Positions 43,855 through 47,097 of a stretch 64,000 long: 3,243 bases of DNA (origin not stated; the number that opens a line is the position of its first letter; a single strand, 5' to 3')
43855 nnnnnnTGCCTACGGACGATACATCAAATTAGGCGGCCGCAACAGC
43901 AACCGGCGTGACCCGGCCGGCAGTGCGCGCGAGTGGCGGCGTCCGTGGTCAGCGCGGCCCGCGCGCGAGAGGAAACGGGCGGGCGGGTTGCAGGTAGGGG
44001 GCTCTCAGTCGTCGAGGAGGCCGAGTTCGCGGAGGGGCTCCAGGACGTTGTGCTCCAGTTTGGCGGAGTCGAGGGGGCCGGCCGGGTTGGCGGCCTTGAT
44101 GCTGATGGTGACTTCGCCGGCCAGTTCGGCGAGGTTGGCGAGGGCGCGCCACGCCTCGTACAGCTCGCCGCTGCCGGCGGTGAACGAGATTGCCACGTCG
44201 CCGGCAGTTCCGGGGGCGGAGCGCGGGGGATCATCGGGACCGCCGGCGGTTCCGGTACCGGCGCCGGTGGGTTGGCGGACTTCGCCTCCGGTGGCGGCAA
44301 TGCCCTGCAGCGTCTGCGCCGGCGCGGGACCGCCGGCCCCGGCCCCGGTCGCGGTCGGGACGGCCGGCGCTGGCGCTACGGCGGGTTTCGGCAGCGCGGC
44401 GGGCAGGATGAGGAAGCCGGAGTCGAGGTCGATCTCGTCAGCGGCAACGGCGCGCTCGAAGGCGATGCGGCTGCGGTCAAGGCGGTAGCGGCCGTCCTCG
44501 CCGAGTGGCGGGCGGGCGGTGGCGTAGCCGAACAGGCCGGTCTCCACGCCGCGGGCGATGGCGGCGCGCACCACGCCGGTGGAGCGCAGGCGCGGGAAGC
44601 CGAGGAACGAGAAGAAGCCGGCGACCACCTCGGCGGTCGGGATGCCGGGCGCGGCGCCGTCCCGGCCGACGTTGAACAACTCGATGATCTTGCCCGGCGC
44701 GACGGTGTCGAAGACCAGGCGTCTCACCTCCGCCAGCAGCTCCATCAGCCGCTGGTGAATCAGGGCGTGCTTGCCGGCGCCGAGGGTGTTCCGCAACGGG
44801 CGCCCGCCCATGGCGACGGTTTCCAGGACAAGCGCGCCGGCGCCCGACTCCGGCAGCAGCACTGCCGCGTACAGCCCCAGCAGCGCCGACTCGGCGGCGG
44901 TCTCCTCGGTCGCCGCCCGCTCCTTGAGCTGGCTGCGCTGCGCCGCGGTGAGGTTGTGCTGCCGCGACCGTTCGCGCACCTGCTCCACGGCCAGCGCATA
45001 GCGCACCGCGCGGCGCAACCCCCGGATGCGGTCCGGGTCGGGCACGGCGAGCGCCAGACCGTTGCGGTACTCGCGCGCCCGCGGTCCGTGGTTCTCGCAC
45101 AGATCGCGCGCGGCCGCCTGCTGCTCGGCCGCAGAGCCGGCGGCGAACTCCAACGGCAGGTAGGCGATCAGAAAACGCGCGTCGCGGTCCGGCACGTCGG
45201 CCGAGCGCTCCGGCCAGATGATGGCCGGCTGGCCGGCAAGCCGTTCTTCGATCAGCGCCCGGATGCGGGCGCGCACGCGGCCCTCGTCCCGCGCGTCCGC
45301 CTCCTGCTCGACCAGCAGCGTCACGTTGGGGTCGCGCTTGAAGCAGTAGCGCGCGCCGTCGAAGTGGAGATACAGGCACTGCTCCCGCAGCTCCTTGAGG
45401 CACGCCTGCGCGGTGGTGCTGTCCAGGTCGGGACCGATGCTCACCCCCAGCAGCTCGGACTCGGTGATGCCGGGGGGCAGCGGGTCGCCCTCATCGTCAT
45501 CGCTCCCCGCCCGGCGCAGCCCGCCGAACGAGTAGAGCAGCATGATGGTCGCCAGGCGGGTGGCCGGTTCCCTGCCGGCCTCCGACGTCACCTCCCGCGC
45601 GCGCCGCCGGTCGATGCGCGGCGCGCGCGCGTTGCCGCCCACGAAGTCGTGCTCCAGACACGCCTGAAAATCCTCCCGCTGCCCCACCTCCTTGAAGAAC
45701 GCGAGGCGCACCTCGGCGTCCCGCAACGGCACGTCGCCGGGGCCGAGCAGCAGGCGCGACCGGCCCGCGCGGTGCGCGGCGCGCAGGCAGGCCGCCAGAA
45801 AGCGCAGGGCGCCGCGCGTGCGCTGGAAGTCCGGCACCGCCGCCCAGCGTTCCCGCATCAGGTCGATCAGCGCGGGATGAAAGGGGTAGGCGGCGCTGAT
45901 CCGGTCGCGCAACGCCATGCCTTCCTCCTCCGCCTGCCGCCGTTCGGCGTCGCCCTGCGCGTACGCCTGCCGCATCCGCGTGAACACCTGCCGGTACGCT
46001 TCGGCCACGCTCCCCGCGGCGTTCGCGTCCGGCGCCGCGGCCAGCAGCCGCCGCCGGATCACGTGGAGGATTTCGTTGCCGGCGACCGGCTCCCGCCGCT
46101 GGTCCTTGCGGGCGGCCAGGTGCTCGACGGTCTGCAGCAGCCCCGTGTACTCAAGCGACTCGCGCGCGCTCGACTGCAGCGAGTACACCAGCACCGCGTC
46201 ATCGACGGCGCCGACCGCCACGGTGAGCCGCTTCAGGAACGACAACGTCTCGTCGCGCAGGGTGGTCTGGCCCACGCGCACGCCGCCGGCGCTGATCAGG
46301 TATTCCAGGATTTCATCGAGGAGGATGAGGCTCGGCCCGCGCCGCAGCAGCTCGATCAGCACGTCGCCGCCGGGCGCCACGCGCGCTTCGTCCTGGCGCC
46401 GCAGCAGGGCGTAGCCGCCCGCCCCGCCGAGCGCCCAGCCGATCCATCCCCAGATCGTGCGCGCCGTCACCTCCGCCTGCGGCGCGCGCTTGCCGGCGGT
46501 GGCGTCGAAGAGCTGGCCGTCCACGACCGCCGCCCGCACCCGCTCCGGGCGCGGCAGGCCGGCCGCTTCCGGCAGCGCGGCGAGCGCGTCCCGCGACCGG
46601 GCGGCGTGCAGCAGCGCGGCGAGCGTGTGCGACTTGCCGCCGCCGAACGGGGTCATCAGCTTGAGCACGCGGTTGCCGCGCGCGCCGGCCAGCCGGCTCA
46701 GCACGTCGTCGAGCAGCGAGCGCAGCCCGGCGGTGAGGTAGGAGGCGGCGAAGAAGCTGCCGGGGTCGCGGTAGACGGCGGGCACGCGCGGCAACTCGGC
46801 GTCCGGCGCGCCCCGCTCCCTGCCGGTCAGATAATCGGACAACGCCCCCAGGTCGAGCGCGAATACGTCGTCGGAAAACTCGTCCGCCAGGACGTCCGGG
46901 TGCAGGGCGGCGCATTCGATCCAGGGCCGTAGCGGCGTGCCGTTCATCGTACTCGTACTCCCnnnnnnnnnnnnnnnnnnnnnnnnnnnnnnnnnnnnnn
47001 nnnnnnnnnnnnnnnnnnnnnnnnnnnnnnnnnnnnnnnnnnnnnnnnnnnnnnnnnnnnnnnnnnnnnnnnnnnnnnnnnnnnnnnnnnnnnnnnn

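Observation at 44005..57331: Complete DUF499 / DUF1156 / SNF2-DUF3780 restriction-modification-like system, split by other genes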

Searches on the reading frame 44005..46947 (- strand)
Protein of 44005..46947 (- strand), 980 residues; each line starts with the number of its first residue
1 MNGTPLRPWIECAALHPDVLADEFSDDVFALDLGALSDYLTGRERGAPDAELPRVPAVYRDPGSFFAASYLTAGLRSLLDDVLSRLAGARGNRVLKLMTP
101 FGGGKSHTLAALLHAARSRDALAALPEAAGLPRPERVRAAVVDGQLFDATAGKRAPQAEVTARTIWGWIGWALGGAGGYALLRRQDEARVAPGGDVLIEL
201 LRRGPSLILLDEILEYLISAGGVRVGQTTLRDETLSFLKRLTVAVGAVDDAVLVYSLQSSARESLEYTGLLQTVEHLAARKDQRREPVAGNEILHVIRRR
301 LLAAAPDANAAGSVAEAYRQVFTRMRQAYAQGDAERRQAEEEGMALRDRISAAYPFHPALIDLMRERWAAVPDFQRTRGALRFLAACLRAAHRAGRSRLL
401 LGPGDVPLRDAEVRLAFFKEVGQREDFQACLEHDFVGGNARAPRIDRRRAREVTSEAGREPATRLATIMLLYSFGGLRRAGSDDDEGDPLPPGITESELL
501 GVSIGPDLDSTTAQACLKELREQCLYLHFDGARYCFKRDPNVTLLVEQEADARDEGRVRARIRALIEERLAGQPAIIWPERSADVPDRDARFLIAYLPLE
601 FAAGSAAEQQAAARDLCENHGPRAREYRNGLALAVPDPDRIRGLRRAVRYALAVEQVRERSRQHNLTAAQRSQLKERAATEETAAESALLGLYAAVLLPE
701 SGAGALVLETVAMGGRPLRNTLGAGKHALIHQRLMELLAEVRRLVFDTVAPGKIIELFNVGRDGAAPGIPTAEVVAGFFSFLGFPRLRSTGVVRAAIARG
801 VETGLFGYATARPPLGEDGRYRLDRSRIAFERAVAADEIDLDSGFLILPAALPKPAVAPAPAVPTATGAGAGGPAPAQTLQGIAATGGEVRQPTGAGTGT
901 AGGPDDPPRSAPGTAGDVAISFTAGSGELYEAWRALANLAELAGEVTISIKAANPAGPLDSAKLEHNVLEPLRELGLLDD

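Call 3: search_protein_families(library=pfam, proteins=[window:44005-46947:-], max_evalue=0.01)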
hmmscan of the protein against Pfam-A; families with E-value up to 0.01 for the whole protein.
window:44005-46947:- (980 aa): 1 family
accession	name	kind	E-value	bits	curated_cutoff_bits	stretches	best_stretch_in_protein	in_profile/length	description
PF04465.17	DUF499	-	1.6e-27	96.2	23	1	160-471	48-342/1024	Protein of unknown function (DUF499)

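Call 4: search_protein_families(library=padloc, proteins=[window:44005-46947:-], max_evalue=0.01)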
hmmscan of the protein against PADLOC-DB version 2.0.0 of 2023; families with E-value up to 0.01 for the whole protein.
window:44005-46947:- (980 aa): 2 families
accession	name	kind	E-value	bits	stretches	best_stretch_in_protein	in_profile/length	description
PDLC00662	HmaC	-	4.5e-98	327.6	1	6-811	3-779/941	AAA+ ATPase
PDLC02192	DUF499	-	7.6e-40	134.6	1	63-569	36-505/1022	-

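Call 39: find_encoding_contigs(protein=window:44005-46947:-, flank=10000, max_places=4)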
Protein window:44005-46947:- (980 aa): no gene with exactly this product is on record in the collection.
